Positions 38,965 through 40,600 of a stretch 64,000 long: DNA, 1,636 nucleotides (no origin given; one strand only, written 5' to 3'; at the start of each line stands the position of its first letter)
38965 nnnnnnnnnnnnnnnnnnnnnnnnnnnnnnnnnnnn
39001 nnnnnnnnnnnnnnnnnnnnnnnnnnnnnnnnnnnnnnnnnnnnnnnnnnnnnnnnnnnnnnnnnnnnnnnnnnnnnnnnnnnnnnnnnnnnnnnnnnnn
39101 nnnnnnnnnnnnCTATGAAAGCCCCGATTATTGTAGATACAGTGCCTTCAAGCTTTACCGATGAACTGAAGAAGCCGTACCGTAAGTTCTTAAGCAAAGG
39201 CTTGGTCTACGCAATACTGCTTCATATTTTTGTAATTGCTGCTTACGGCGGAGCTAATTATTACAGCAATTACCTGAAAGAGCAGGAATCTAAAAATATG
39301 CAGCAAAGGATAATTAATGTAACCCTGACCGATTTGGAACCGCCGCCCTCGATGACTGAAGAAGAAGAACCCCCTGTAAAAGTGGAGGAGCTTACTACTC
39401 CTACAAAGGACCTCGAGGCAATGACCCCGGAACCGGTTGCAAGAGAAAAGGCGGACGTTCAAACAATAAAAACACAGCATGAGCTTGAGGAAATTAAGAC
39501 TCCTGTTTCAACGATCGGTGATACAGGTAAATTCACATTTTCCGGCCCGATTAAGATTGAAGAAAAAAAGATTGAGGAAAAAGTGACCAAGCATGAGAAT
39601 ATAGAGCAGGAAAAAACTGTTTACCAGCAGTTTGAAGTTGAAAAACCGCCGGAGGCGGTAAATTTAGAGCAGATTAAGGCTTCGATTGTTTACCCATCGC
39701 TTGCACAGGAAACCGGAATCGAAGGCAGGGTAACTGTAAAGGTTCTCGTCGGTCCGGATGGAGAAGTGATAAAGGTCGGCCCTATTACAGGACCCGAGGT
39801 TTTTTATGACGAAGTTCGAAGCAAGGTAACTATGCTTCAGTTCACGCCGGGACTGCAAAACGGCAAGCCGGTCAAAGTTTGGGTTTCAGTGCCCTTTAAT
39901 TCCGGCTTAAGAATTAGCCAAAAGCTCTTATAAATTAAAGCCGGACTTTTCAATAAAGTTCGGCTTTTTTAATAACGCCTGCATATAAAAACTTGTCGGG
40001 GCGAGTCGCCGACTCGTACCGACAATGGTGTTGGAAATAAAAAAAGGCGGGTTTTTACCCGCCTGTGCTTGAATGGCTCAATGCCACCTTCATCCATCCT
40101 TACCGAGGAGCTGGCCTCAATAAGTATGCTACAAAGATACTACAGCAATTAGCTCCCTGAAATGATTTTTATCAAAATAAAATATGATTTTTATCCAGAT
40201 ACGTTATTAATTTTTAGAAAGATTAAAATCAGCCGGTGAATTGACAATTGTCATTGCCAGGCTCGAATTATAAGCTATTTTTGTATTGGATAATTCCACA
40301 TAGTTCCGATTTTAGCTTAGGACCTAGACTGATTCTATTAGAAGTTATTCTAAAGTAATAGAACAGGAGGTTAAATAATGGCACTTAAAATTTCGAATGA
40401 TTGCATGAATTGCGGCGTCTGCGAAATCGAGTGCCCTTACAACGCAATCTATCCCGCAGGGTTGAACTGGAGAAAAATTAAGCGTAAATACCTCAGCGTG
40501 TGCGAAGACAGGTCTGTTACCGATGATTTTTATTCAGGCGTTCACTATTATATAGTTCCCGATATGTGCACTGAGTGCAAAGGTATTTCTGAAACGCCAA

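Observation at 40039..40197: Orphan FNR-box promoter plus intrinsic terminator: candidate oxygen-responsive small RNA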

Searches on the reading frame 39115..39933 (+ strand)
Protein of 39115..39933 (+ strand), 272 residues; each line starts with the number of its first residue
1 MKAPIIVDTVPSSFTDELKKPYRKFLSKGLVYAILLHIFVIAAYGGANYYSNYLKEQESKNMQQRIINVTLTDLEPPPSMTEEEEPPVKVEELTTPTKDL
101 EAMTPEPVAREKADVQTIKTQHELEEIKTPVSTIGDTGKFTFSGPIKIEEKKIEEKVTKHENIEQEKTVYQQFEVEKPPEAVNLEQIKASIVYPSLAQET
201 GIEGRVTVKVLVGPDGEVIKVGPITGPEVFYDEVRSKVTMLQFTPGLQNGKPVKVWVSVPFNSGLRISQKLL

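Call 10: search_protein_families(library=pfam, proteins=[window:39115-39933:+])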
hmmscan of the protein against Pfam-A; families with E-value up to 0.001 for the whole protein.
window:39115-39933:+ (272 aa): 1 family
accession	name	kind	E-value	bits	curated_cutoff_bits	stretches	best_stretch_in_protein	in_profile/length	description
PF03544.19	TonB_C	-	2.5e-12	47.5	24.6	1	191-262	3-76/79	Gram-negative bacterial TonB protein C-terminal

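Call 47: search_protein_families(library=ncbifam, proteins=[window:39115-39933:+], max_evalue=0.01)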
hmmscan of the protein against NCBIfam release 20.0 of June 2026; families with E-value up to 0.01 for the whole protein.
window:39115-39933:+ (272 aa): 5 families
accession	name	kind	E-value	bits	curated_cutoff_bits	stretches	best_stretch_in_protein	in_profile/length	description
NF008082.0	PRK10819.1-3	equivalog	2.6e-08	34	265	1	26-236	12-213/242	TonB system transport protein TonB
NF047760.1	LIC10042_TonB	equivalog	2.6e-06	27.6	100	1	170-251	65-145/156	LIC_10042 family TonB-like protein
TIGR01352.1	tonB_Cterm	subfamily_domain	2.4e-05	24.6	27.1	1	193-261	3-71/76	TonB family protein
NF038079.1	TonB_sider_MxcH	equivalog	0.00049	18.3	925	1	189-258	8-78/792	TonB-dependent siderophore myxochelin receptor MxcH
NF008083.0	PRK10819.1-4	equivalog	0.0058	16.6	448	0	67-248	48-220/239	TonB system transport protein TonB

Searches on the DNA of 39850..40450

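Call 5: search_rna_families(source=window, start=39850, end=40450, threshold=evalue, max_evalue=10, show_alignments=3)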
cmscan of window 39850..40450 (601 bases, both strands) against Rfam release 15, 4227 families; matches with E-value up to 10: 7.
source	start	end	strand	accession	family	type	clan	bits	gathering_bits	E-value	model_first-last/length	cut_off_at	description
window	39987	40075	+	RF02029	sraA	Gene; sRNA;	-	19.4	56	2.3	1-95/95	no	sraA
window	40262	40398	-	RF02053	STnc430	Gene; sRNA;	-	18.6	47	2.4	1-162/162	no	Enterobacterial sRNA STnc430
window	40173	40265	+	RF01480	rli52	Cis-reg;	-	17.4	70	7.2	1-95/95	no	Listeria sRNA rli52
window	39850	39969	+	RF04184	BTnc060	Gene; sRNA;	-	16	228.9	6.6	90-213/213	5'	Bacteroides sRNA BTnc060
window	40157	40199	+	RF01427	snoR127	Gene; snRNA; snoRNA; CD-box;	-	14.6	37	6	1-139/139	no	small nucleolar RNA snoR127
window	40041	40070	-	RF00166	PrrB_RsmZ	Gene; sRNA;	CL00106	12.3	44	2.3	102-129/133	no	PrrB/RsmZ RNA family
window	40039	40108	-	RF00619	U6atac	Gene; snRNA; splicing;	CL00009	10.4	33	5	34-126/126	no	U6atac minor spliceosomal RNA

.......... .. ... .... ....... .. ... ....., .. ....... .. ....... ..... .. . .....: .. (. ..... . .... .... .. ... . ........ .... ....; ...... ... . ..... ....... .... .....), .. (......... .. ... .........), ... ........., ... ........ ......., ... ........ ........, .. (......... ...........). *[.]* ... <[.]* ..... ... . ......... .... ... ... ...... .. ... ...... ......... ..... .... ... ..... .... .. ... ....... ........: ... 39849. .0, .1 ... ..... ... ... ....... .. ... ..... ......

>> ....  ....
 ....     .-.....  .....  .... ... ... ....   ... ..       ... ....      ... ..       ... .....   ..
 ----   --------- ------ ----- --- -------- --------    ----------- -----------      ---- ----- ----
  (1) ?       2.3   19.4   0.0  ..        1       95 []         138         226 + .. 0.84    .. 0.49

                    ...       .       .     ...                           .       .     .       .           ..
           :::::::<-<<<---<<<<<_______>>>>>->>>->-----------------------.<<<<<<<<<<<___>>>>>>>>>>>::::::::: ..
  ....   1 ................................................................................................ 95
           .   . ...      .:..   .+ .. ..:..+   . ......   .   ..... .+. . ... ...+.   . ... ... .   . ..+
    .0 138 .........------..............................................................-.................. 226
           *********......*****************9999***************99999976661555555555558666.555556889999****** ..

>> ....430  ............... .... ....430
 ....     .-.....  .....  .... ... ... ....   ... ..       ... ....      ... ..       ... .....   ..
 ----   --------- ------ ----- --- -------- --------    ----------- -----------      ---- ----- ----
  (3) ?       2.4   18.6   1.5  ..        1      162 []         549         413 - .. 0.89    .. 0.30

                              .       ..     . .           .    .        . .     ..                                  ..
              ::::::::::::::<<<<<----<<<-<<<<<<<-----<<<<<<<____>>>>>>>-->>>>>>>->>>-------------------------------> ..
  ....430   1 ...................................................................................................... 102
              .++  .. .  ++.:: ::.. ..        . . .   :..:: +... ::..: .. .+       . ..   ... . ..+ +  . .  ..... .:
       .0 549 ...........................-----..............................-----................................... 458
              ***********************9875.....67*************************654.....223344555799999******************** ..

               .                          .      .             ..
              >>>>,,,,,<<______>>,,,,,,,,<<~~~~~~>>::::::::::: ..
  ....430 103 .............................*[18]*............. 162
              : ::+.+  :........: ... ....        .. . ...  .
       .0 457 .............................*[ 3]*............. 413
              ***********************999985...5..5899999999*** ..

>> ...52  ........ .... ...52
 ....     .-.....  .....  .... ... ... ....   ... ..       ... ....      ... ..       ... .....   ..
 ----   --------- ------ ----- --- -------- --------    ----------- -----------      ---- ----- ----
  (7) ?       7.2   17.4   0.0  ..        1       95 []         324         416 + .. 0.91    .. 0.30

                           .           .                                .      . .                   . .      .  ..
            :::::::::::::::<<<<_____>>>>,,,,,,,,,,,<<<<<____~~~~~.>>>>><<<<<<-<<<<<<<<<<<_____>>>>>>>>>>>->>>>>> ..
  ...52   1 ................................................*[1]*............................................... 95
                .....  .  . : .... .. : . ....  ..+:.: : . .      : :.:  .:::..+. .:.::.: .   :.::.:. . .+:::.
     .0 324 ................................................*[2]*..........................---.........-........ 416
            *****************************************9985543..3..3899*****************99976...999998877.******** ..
